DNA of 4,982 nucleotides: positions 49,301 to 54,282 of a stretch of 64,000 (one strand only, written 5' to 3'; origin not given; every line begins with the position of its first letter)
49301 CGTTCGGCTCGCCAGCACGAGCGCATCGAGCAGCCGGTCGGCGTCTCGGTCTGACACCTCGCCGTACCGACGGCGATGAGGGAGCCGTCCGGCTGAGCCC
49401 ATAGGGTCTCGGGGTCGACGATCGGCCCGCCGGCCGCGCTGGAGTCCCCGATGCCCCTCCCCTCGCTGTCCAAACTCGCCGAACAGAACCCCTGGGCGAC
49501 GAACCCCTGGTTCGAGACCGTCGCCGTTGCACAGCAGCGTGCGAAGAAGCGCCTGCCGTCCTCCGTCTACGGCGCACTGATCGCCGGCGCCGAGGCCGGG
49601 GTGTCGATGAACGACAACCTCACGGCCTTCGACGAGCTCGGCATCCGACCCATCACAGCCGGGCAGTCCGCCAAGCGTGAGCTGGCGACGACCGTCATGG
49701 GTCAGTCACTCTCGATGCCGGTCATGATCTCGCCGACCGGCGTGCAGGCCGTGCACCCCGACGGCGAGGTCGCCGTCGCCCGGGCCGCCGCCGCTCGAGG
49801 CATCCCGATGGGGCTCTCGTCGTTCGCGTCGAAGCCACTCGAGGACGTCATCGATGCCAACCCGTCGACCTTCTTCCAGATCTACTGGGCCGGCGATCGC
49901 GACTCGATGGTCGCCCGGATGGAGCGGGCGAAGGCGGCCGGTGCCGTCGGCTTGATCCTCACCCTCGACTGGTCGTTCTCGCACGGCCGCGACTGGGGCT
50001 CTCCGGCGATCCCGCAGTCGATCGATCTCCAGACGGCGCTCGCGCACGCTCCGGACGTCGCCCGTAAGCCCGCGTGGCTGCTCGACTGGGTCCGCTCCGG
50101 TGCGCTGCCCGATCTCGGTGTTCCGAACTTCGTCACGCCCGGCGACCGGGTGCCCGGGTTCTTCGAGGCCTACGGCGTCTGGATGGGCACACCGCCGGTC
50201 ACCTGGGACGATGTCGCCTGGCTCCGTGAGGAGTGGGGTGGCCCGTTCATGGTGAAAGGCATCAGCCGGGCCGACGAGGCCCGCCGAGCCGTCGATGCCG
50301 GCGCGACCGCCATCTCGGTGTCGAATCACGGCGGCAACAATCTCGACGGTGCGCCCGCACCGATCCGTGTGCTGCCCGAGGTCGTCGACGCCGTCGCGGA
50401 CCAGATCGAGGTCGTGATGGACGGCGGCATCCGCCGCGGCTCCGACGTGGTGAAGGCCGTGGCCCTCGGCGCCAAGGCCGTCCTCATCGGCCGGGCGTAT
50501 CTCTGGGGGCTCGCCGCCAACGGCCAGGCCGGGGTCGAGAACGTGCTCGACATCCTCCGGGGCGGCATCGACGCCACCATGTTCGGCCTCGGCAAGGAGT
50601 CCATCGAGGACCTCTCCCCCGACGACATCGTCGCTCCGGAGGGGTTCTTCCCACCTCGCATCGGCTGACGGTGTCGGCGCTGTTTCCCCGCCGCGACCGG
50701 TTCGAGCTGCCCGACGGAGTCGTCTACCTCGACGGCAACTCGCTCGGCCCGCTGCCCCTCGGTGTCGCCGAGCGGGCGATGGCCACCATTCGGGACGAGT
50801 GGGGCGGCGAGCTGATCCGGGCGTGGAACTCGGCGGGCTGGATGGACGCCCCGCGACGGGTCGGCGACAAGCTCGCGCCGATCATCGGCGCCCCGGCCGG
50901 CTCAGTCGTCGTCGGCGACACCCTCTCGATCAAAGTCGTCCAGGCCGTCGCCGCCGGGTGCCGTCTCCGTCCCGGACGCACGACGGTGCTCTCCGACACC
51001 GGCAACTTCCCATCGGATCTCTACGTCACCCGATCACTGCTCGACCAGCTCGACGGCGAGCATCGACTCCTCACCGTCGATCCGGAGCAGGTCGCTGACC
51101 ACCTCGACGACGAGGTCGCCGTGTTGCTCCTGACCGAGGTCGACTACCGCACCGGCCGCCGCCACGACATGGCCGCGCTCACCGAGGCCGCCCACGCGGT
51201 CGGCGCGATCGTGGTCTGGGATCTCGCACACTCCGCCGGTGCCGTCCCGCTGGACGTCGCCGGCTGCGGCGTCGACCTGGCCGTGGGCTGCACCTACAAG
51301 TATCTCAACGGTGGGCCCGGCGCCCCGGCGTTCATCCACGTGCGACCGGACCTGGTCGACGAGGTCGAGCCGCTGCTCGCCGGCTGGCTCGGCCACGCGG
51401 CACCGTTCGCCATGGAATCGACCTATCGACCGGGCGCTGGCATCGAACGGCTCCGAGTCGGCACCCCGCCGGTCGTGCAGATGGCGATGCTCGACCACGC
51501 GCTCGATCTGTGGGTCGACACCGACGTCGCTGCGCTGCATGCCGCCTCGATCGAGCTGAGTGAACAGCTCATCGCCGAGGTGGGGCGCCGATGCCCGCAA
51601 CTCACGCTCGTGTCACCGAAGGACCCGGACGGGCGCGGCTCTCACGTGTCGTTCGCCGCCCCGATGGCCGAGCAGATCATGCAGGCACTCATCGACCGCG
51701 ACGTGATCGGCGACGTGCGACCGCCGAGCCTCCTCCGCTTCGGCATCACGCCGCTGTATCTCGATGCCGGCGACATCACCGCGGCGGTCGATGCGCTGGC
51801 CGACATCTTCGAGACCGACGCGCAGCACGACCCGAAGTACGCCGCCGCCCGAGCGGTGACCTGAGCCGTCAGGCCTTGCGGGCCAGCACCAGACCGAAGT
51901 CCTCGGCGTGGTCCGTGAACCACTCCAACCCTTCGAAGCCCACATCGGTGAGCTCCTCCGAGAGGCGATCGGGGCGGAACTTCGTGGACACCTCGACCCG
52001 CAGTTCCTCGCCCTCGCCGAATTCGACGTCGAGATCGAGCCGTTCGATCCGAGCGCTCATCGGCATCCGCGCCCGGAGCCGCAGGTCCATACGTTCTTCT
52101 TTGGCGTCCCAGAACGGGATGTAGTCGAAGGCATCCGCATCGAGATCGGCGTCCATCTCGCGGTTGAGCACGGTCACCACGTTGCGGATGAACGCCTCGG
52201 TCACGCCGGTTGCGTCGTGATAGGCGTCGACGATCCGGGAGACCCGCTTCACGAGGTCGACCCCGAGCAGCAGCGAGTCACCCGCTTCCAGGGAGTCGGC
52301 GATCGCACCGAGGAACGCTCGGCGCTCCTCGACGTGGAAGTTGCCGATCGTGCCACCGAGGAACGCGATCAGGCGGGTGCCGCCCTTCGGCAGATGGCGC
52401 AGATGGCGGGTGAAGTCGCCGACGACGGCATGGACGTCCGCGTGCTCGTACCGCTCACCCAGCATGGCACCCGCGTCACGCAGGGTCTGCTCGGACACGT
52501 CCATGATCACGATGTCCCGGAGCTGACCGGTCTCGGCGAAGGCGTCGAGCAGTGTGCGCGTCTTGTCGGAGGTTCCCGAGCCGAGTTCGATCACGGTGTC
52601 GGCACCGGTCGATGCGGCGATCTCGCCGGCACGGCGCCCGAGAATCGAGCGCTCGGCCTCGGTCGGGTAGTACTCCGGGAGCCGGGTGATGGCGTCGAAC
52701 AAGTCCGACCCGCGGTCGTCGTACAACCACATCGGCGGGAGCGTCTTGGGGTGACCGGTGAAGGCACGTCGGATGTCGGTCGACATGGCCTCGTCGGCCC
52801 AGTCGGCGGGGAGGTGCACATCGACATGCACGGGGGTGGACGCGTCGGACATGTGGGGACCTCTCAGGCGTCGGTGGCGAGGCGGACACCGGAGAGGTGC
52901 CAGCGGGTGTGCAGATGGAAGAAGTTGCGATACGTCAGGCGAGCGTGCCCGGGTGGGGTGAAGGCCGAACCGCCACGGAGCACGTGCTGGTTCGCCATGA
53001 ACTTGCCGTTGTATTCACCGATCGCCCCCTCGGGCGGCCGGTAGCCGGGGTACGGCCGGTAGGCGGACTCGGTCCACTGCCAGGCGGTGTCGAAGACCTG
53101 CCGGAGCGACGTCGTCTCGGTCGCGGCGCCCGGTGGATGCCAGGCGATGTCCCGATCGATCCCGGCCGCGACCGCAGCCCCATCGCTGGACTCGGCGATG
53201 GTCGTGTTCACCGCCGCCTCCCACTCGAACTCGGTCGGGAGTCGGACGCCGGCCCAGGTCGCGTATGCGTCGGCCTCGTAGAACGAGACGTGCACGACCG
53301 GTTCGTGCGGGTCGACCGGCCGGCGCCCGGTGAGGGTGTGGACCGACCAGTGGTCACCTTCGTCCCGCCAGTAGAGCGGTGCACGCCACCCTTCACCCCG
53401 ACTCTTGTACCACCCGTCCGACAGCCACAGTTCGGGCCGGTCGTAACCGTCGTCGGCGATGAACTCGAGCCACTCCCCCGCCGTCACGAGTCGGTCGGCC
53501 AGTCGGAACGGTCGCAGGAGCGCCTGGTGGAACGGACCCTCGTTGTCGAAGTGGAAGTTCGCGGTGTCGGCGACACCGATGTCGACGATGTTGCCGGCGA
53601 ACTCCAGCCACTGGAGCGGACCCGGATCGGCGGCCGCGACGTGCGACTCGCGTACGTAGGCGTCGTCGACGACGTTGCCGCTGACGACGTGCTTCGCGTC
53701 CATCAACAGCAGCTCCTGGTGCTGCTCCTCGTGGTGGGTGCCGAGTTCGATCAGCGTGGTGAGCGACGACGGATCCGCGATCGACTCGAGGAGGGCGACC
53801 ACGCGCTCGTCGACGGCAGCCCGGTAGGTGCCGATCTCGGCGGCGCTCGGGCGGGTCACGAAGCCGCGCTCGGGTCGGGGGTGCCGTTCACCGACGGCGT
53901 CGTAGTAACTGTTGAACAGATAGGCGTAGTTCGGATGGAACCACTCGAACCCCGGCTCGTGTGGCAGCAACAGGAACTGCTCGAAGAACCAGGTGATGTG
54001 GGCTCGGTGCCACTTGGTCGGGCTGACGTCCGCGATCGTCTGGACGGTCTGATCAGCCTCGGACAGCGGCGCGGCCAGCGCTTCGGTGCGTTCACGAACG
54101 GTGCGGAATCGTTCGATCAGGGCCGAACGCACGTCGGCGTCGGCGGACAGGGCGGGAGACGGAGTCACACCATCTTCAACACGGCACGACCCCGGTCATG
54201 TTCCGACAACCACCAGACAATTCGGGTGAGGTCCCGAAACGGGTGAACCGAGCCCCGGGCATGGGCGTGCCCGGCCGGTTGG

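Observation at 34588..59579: Mycofactocin pathway fragmented into three separated loci, with no mftF/mftG in 64 kb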

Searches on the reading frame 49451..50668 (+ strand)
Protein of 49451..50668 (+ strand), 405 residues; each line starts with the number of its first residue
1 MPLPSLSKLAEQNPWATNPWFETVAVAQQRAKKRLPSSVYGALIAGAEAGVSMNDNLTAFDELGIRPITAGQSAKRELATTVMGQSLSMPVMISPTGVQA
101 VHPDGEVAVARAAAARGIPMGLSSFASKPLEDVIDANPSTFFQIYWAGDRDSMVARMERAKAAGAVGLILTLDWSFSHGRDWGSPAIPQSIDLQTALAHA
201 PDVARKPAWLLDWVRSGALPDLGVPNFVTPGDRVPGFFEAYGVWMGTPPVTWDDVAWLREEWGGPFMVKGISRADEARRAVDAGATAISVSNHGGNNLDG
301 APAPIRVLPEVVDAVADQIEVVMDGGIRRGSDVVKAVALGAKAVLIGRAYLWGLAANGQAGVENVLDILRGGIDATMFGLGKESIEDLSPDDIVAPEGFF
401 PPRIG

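Call 6: search_protein_families(library=ncbifam, proteins=[window:49451-50668:+], max_evalue=0.001)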
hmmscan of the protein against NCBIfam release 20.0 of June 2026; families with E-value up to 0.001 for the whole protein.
window:49451-50668:+ (405 aa): 14 families
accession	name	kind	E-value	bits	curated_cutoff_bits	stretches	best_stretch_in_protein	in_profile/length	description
TIGR03966.1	actino_HemFlav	equivalog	2.7e-201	668.2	470.85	1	18-399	2-383/385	pre-mycofactocin synthase MftD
NF008398.0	PRK11197.1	subfamily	4.3e-74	249.6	376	1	29-394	11-376/381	L-lactate dehydrogenase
NF033901.1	L_lactate_LldD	exception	3.9e-68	230.2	550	1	30-394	12-376/377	FMN-dependent L-lactate dehydrogenase LldD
TIGR02708.1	L_lactate_ox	equivalog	6.8e-47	160.2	645.5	2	253-389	218-354/367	L-lactate oxidase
TIGR02151.1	IPP_isom_2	equivalog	4.7e-14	52.1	281.3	1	312-394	254-335/338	type 2 isopentenyl-diphosphate Delta-isomerase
NF041303.1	Indglycph_syn_Halo_TrpC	equivalog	1.7e-06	27.5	380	1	273-351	161-237/250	indole-3-glycerol phosphate synthase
TIGR01302.1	IMP_dehydrog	equivalog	5e-06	25.7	481.5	1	314-348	322-357/450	IMP dehydrogenase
NF003302.0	PRK04302.1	subfamily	9.4e-06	25.5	132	1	305-347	160-202/223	triose-phosphate isomerase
NF001369.0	PRK00278.1-1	equivalog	6.4e-05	22.2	329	1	271-350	168-244/271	indole-3-glycerol phosphate synthase TrpC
NF005311.0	PRK06843.1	equivalog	8.2e-05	21.7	779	1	317-350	255-288/404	inosine 5-monophosphate dehydrogenase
TIGR03151.1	enACPred_II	equivalog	0.00012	21.5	453.1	1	277-354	122-197/307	enoyl-[acyl-carrier-protein] reductase FabK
NF001377.0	PRK00278.2-4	equivalog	0.00048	19.4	260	0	273-350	168-242/259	indole-3-glycerol phosphate synthase TrpC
TIGR01304.1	IMP_DH_rel_2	equivalog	0.00053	19.4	342.1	0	319-349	255-285/365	GuaB3 family IMP dehydrogenase-related protein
NF003198.0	PRK04169.1-2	subfamily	0.00056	19.1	247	0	300-349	177-228/249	geranylgeranylglyceryl/heptaprenylglyceryl phosphate synthase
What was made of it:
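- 49451..50668 (+): mftD, the FMN-dependent premycofactocin synthase (405 aa), 12 kb downstream of mftC. Followed 2 nt later by a kynureninase gene. Call 6: TIGR03966 668.2 bits vs cutoff 470.85; the LldD models fail (230.2 vs 550; 249.6 vs 376).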

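Call 14: find_encoding_contigs(protein=window:49451-50668:+, flank=10000, max_places=6)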
Protein window:49451-50668:+ (405 aa): 11 contigs read that carry it; 6 places shown.
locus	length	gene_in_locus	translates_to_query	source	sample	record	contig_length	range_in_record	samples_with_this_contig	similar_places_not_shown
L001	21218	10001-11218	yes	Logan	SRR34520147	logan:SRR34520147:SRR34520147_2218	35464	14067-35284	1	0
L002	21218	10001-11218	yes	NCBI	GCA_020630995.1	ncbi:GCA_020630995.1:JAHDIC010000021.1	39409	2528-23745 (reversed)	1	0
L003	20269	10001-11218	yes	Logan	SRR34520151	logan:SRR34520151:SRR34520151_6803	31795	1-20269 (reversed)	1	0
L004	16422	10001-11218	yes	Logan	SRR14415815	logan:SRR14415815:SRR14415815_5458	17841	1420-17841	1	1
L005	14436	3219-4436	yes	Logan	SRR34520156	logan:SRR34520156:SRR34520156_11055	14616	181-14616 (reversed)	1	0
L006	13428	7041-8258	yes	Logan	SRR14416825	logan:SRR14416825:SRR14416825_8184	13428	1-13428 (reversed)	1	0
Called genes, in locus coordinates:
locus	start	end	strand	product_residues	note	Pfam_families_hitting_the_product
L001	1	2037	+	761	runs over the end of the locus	PF01315:Ald_Xan_dh_C, PF02738:MoCoBD_1, PF20256:MoCoBD_2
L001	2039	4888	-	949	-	PF00672:HAMP, PF13188:PAS_8, PF00990:GGDEF, PF00563:EAL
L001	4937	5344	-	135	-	PF00903:Glyoxalase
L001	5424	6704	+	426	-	PF25296:Decapeptide (faint), PF13576:Pentapeptide_3 (faint), PF00805:Pentapeptide, PF13599:Pentapeptide_4 (weak), PF00805:Pentapeptide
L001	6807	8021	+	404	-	PF10708:DUF2510 (weak), PF13367:PrsW-protease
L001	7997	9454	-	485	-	PF00884:Sulfatase, PF01663:Phosphodiest (faint), PF16347:SGSH_C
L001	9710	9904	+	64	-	-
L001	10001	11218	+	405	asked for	PF01070:FMN_dh, PF00478:IMPDH (weak), PF03060:NMO (weak), PF01645:Glu_synthase (weak)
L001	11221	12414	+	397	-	PF00266:Aminotran_5, PF22580:KYNU_C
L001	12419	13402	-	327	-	PF10017:Methyltransf_33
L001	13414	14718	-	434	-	PF12867:DinB_2, PF03781:FGE-sulfatase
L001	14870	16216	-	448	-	PF01145:Band_7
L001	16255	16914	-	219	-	-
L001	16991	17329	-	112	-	PF03551:PadR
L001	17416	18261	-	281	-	PF00296:Bac_luciferase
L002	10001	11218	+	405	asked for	PF01070:FMN_dh, PF00478:IMPDH (weak), PF03060:NMO (weak), PF01645:Glu_synthase (weak)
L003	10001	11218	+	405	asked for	PF01070:FMN_dh, PF00478:IMPDH (weak), PF03060:NMO (weak), PF01645:Glu_synthase (weak)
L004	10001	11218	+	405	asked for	PF01070:FMN_dh, PF00478:IMPDH (weak), PF03060:NMO (weak), PF01645:Glu_synthase (weak)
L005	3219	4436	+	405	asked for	PF01070:FMN_dh, PF00478:IMPDH (weak), PF03060:NMO (weak), PF01645:Glu_synthase (weak)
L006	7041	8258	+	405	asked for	PF01070:FMN_dh, PF00478:IMPDH (weak), PF03060:NMO (weak), PF01645:Glu_synthase (weak)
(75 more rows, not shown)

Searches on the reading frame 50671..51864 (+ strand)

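Call 8: search_protein_families(library=ncbifam, proteins=[window:50671-51864:+], max_evalue=0.00001)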
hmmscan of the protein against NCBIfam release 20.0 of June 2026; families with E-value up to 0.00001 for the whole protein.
window:50671-51864:+ (397 aa): 9 families
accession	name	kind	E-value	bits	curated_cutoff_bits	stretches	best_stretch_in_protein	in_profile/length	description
TIGR01814.1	kynureninase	equivalog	7.2e-76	255.6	246.4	1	8-380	14-399/400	kynureninase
TIGR01979.1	sufS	subfamily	6.1e-14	51.7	475.1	1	135-330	146-336/403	SufS family cysteine desulfurase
TIGR01977.1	am_tr_V_EF2568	hypoth_equivalog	4e-09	36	377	1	135-331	124-312/376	cysteine desulfurase family protein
TIGR01976.1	am_tr_V_VC1184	hypoth_equivalog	2.2e-08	33.8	352.35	1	18-235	20-242/401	cysteine desulfurase-like protein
NF040779.1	Sec_lyase_SclA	exception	2.9e-08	33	525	1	135-332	123-313/378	selenocysteine lyase SclA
NF008126.0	PRK10874.1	equivalog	3.9e-08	32.8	607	1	137-299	149-307/401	cysteine desulfurase CsdA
TIGR03392.1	FeS_syn_CsdA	equivalog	3.2e-07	29.9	493.6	1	136-298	145-303/398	cysteine desulfurase CsdA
NF006810.0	PRK09331.1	subfamily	1.7e-06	27.1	301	1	139-212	151-224/397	Sep-tRNA:Cys-tRNA synthetase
TIGR03301.1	PhnW-AepZ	equivalog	2.8e-06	27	360.8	1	134-230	109-206/355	2-aminoethylphosphonate aminotransferase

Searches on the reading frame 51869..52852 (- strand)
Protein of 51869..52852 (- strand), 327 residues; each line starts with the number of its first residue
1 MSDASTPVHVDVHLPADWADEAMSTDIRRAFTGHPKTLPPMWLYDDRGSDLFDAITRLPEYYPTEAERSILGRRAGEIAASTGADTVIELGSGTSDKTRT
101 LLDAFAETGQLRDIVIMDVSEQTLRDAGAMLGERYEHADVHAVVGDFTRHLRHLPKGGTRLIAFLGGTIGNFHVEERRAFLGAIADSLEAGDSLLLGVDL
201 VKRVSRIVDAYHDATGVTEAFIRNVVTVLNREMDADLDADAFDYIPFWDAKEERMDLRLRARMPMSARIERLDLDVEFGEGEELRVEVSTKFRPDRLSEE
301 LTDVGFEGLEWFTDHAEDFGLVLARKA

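Call 9: search_protein_families(library=ncbifam, proteins=[window:51869-52852:-], max_evalue=0.00001)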
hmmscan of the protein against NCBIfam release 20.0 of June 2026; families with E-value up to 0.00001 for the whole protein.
window:51869-52852:- (327 aa): 2 families
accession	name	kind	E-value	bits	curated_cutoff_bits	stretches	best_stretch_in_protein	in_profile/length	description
TIGR03438.1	egtD_ergothio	equivalog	3.4e-89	299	290.9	1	23-323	2-300/301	L-histidine N(alpha)-methyltransferase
TIGR03439.1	methyl_EasF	subfamily_domain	2.3e-47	161.4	205.55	1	21-321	11-319/321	EasF family methyltransferase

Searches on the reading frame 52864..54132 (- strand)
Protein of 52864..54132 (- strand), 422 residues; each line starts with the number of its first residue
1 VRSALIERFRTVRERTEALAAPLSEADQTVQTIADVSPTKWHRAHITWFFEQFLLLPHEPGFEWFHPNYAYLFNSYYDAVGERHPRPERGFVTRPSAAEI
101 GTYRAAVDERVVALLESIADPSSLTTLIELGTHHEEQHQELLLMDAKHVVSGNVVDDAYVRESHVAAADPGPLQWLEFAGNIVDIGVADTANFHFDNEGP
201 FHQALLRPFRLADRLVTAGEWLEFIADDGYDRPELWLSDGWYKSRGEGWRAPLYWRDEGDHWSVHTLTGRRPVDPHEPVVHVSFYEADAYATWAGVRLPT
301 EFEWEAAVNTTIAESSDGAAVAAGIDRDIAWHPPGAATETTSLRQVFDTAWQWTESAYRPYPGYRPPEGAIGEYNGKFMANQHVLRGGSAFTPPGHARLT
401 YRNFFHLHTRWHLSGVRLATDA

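Call 9: search_protein_families(library=ncbifam, proteins=[window:52864-54132:-], max_evalue=0.00001)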
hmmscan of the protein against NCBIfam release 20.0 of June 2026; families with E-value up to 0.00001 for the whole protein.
window:52864-54132:- (422 aa): 3 families
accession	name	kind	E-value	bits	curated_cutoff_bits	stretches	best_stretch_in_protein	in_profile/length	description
TIGR03440.2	egtB_TIGR03440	equivalog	1.2e-159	531.8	360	1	6-419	2-413/413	ergothioneine biosynthesis protein EgtB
NF041186.1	SenA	equivalog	1.8e-97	327.1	420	1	3-419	6-381/382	selenoneine synthase SenA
TIGR04344.1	ovoA_Nterm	equivalog_domain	3.6e-29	101.9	400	1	94-410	104-436/444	5-histidylcysteine sulfoxide synthase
